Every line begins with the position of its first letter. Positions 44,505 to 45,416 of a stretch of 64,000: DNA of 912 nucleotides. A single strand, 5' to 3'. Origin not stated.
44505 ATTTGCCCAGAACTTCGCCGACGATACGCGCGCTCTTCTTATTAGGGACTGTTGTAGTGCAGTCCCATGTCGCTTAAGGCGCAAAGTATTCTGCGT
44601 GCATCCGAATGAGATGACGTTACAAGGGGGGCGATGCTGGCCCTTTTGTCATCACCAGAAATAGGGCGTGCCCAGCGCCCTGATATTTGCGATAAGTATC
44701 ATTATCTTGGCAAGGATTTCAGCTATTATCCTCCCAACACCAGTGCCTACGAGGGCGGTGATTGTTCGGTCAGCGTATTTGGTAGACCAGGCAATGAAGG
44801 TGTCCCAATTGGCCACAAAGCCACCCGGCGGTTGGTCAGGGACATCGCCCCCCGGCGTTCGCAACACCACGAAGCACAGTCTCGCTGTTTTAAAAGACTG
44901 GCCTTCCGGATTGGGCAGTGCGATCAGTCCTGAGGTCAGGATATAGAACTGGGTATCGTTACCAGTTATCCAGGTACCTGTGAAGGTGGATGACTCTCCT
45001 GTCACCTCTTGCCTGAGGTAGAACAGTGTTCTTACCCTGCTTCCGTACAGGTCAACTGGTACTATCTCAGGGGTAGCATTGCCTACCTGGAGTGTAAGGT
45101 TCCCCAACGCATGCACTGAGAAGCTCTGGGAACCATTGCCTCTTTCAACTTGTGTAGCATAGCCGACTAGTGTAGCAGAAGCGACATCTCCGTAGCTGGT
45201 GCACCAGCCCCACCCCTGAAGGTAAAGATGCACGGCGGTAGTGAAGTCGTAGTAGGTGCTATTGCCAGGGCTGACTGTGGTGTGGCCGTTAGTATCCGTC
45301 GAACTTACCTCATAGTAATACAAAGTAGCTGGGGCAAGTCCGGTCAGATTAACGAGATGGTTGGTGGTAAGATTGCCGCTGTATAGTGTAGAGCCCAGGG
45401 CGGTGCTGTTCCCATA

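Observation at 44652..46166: Sequon-saturated FN3-repeat surface protein next to the oligosaccharyltransferase homologue, a candidate N-glycoprotein substrate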

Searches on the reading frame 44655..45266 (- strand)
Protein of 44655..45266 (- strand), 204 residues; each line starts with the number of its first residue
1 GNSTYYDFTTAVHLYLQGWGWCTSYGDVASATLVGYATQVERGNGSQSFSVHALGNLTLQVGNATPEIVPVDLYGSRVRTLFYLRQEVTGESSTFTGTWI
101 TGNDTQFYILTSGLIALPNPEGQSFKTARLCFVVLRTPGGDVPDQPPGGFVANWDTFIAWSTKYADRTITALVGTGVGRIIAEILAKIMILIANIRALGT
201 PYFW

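Call 54: predict_structure(alignment_id=A2)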
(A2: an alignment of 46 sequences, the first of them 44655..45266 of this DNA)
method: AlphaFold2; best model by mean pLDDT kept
length: 204 residues; sequences in the alignment: 46
mean_pLDDT: 79.1   pTM: 0.75
mean pLDDT of the five models: 79.1, 74.2, 64.7, 61.2, 60.8
residues with pLDDT >= 90: 60; 70-90: 99; 50-70: 35; < 50: 10
segments of 3 or more residues with pLDDT < 50: 1-7, 202-204
pLDDT, mean of each block of 10 residues (from residue 1): 46 91 81 93 83 94 90 91 86 90 77 83 62 87 78 79 80 71 69 65 44
secondary structure, 60 per line:
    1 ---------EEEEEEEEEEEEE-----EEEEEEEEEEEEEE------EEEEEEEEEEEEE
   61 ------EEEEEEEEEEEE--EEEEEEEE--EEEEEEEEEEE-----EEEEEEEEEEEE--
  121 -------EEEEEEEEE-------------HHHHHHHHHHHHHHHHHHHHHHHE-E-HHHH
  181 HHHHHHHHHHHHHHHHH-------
elements in order: E10-22 E28-41 E48-60 E67-78 E81-88 E91-101 E107-118 E128-136 H150-172 H177-197

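Call 56: fold_search(model_id=the predicted structure, library=pdb)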
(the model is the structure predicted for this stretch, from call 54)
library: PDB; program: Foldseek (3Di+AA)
matches with E <= 10: 698; with E <= 0.001: 0
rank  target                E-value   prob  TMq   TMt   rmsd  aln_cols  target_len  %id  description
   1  8c29_O                9.6e-03  0.99  0.32  0.34   8.1       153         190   10  Cryo-EM structure of photosystem II C2S2 supercomplex from Norway spruce (Picea abies) at 2.8 Angstrom resolution (released 2023-07-26)
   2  7oui_O                2.0e-02  0.99  0.38  0.39   6.5       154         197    8  Structure of C2S2M2-type Photosystem supercomplex from Arabidopsis thaliana (digitonin-extracted) (released 2021-08-18)
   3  8bd3_O                2.0e-02  0.93  0.31  0.27   9.9       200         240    8  Cryo-EM structure of the Photosystem II - LHCII supercomplex from Chlorella ohadi (released 2023-08-09)
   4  5g38                  2.4e-02  0.98  0.35  0.40   6.1       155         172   11  PsbO subunit of Photosystem II, beta barrel domain at 100K, pH 6 (released 2016-08-10)
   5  5xnm_O                2.9e-02  0.94  0.33  0.32   9.5       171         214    9  Structure of unstacked C2S2M2-type PSII-LHCII supercomplex from Pisum sativum (released 2017-09-20)
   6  8z9d_O                3.1e-02  0.82  0.28  0.25  10.8       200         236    6  cryo-EM structure of PSII-LHCII megacomplex from spinach (released 2024-11-13)
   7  7pi0_O                3.4e-02  0.97  0.36  0.32   8.6       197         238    6  Unstacked compact Dunaliella PSII (released 2022-08-17)
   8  2mf6_MODEL_1_A        3.4e-02  0.87  0.27  0.38   8.0       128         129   16  Solution NMR structure of Chimeric Avidin, ChiAVD(I117Y), in the biotin bound form (released 2014-08-06)
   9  3ew2_E                3.8e-02  0.87  0.26  0.39   8.1       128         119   14  Crystal structure of rhizavidin-biotin complex (released 2008-12-23)
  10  5xnl_O                4.0e-02  0.90  0.33  0.28  10.8       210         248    8  Structure of stacked C2S2M2-type PSII-LHCII supercomplex from Pisum sativum (released 2017-09-20)
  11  3jcu_O                4.7e-02  0.98  0.38  0.33   7.8       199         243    8  Cryo-EM structure of spinach PSII-LHCII supercomplex at 3.2 Angstrom resolution (released 2016-05-25)
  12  4jnj_A                5.2e-02  0.89  0.26  0.41   8.1       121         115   15  Structure based engineering of streptavidin monomer with a reduced biotin dissociation rate (released 2013-05-29)
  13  2e3r_A                6.1e-02  0.13  0.15  0.14  19.0       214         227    9  Crystal structure of CERT START domain in complex with C18-ceramide (P1) (released 2007-12-18)
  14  9is4_O                8.3e-02  0.92  0.36  0.36   8.1       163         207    7  Cryo-EM structure of a TEF30-associated intermediate C2S-type PSII-LHCII supercomplex from Chlamydomonas reinhardtii (released 2025-05-21)
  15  9lk4_O                8.3e-02  0.87  0.31  0.32   6.6       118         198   12  Cryo-EM structure of Lhcb4.1-C2S2 PSII-LHCII supercomplex from Arabidopsis thaliana (released 2025-06-18)
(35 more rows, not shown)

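Call 66: search_protein_families(library=pfam, proteins=[window:44655-45266:-], max_evalue=1)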
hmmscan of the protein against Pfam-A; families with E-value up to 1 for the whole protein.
window:44655-45266:- (204 aa): 0 families

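Call 80: search_protein_representatives(protein=window:44655-45266:-)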
Query: 204 residues. Proteins with E-value up to 0.001 (for the whole library): 37; up to 1e-10: 28; up to 1e-30: 14. The best 37 are listed.
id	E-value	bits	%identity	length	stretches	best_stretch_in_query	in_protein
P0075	2.0e-73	263.0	62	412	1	7-203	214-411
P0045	2.0e-69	249.9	57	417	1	3-203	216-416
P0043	8.5e-67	241.3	54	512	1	3-203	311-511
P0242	6.2e-59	215.6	52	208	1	7-203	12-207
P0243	9.8e-54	198.7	50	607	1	7-203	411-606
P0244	4.4e-48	180.2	53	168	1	38-203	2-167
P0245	1.8e-47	178.2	43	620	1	2-203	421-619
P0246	2.0e-47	178.1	47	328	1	10-202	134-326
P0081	2.2e-47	177.9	49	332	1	4-202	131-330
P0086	5.5e-45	170.1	44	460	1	11-202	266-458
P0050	8.3e-43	163.0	45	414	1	5-203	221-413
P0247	1.7e-39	152.1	41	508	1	7-198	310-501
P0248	2.0e-35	138.9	38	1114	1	3-203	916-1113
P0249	2.0e-32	129.0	37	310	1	12-203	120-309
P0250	6.2e-30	120.9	40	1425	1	6-203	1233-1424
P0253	8.8e-23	97.6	36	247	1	12-203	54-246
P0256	1.5e-18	83.7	33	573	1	14-203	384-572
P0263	1.7e-14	70.5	30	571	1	8-202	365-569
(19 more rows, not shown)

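Call 83: find_encoding_contigs(protein=P0263, flank=10000, max_places=2)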
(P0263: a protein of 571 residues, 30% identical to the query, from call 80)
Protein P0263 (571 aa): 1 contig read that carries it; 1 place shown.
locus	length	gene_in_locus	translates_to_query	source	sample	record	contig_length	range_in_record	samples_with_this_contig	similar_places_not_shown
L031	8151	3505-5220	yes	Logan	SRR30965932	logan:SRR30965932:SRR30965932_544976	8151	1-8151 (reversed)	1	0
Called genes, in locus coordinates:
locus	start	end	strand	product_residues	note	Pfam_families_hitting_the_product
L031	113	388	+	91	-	-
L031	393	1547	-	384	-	-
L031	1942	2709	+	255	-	-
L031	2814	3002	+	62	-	-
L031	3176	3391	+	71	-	-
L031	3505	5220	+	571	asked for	PF10102:DUF2341, PF13385:Laminin_G_3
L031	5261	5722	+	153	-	-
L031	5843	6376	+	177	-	-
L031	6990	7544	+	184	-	PF10502:Peptidase_S26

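Call 84: find_encoding_contigs(protein=P0256, flank=10000, max_places=2)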
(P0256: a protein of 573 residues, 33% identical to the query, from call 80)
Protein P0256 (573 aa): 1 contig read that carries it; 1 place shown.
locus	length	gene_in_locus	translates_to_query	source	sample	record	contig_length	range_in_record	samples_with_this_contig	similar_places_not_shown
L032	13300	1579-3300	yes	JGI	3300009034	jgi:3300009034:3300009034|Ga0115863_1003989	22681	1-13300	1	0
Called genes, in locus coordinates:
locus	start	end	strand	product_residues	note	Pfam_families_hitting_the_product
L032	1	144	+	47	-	?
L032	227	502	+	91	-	-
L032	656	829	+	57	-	-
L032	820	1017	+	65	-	-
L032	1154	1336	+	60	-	-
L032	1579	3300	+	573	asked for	PF10102:DUF2341, PF13385:Laminin_G_3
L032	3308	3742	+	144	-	-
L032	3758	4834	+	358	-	-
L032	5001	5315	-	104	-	-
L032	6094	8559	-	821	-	PF02516:STT3, PF22627:AglB_core-like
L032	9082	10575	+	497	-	PF23545:Zn_ribbon_HMPTM, PF04055:Radical_SAM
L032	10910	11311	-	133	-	PF01844:HNH, PF14279:HNH_5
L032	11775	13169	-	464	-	PF00862:GT-B_Sucrose_synth, PF13439:Glyco_transf_4, PF13579:Glyco_trans_4_4, PF20706:GT4-conflict (weak), PF00534:Glycos_transf_1, PF13692:Glyco_trans_1_4, PF13524:Glyco_trans_1_2 (weak)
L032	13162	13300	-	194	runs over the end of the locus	PF00485:PRK (weak)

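Call 85: find_encoding_contigs(protein=P0253, flank=10000, max_places=2)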
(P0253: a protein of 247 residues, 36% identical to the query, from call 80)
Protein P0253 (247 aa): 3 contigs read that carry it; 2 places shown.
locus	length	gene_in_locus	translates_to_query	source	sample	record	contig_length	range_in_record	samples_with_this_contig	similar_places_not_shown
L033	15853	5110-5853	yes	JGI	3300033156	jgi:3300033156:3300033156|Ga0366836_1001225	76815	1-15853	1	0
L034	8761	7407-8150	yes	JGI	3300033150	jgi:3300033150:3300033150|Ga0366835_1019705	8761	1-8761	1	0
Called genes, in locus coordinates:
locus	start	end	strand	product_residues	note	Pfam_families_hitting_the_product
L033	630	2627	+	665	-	PF00501:AMP-binding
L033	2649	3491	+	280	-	PF02653:BPD_transp_2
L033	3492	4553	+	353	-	PF02653:BPD_transp_2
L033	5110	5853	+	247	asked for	-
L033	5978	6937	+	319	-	-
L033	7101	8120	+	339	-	PF00348:polyprenyl_synt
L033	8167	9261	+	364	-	PF02463:SMC_N, PF13175:AAA_15, PF13476:AAA_23, PF13304:AAA_21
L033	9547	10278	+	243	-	PF04055:Radical_SAM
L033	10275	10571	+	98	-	PF00708:Acylphosphatase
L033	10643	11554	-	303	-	PF01040:UbiA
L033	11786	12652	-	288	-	PF02219:MTHFR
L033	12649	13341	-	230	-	PF12225:DUF5981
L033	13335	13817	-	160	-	PF01750:HycI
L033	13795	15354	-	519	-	PF27537:HoxH, PF00374:NiFeSe_Hases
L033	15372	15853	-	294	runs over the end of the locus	PF01058:Oxidored_q6, PF14720:NiFe_hyd_SSU_C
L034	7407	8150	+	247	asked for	-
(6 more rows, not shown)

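Call 87: search_protein_families(library=ncbifam, proteins=[L032:6094-8559:-], max_evalue=0.001)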
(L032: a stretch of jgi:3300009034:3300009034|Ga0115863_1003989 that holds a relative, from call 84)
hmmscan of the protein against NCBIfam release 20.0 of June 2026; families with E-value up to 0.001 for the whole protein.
L032:6094-8559:- (821 aa): 1 family
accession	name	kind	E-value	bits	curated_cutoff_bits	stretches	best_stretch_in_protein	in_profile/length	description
TIGR04154.1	archaeo_STT3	subfamily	3.8e-211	703.7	450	1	20-820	2-741/831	oligosaccharyl transferase, archaeosortase A system-associated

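Call 88: find_homologous_proteins(query=L032:6094-8559:-, max_evalue=1e-10)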
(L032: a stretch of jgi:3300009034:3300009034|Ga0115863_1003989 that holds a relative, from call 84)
Query L032:6094-8559:- (821 aa): 1758 proteins with E <= 1e-10 among 8000 candidates; the best 120 are listed.
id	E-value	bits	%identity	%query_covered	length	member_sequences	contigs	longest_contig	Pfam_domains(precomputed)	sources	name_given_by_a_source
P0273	0.0e+0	1878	100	100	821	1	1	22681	PF22627.1,PF02516.21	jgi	-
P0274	0.0e+0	1460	77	100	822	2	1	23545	PF22627.1,PF02516.21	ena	-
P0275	0.0e+0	1277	70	100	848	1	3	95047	PF22627.1,PF02516.21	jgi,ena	-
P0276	0.0e+0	1255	69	100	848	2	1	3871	PF22627.1,PF02516.21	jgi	-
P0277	0.0e+0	1253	71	100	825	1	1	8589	PF22627.1,PF02516.21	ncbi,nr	ncbi:MAG: hypothetical protein KAW13_02930 [Dehalococcoidia bacterium]|nr:hypothetical protein [Deha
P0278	0.0e+0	1233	69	100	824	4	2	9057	PF22627.1,PF02516.21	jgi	-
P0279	0.0e+0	1224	69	100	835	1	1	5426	PF22627.1,PF02516.21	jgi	jgi:dolichyl-diphosphooligosaccharide--protein glycosyltransferase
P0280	0.0e+0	1212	69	100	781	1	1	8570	PF22627.1,PF02516.21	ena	-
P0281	0.0e+0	1202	67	100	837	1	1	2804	PF22627.1,PF02516.21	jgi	-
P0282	0.0e+0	1199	67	100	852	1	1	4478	PF22627.1,PF02516.21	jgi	-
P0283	0.0e+0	1185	65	100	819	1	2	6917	PF22627.1,PF02516.21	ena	-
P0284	0.0e+0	1167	64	100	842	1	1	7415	PF22627.1,PF02516.21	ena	-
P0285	0.0e+0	1166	68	100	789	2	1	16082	PF22627.1,PF02516.21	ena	-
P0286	0.0e+0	1163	68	100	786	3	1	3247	PF22627.1,PF02516.21,PF13231.13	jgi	-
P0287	0.0e+0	1161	63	100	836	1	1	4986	PF22627.1,PF02516.21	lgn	-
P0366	1.6e-250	852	52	99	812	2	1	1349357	PF22627.1,PF02516.21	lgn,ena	-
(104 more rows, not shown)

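Call 89: find_encoding_contigs(protein=P0366, flank=10000, max_places=2)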
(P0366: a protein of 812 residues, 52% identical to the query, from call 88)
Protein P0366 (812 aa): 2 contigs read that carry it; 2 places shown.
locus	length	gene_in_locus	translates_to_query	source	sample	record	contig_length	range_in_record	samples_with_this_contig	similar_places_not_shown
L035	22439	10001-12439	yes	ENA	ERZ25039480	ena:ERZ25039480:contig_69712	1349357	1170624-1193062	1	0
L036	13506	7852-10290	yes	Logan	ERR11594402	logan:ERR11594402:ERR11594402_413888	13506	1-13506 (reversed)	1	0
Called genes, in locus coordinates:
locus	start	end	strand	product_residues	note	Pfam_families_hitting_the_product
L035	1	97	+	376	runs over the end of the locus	PF13510:Fer2_4, PF00037:Fer4 (faint), PF13237:Fer4_10 (faint), PF10588:NADH-G_4Fe-4S_3, PF12838:Fer4_7, PF22117:Fer4_Nqo3, PF04879:Molybdop_Fe4S4, PF00384:Molybdopterin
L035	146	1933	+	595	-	PF00384:Molybdopterin, PF01568:Molydop_binding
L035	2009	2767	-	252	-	PF04029:2-ph_phosp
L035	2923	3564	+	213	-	PF00571:CBS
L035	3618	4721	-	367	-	PF21016:RlmN_N, PF04055:Radical_SAM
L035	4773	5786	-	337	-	-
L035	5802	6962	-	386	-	PF04055:Radical_SAM, PF13186:SPASM (weak)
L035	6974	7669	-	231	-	PF13632:Glyco_trans_2_3, PF13641:Glyco_tranf_2_3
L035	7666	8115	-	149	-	PF13641:Glyco_tranf_2_3, PF00535:Glycos_transf_2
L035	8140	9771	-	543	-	-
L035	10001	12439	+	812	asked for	PF02516:STT3, PF22627:AglB_core-like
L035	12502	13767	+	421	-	PF01943:Polysacc_synt, PF13440:Polysacc_synt_3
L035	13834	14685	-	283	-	PF00535:Glycos_transf_2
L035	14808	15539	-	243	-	PF00535:Glycos_transf_2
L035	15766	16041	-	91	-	-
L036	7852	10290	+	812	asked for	PF02516:STT3, PF22627:AglB_core-like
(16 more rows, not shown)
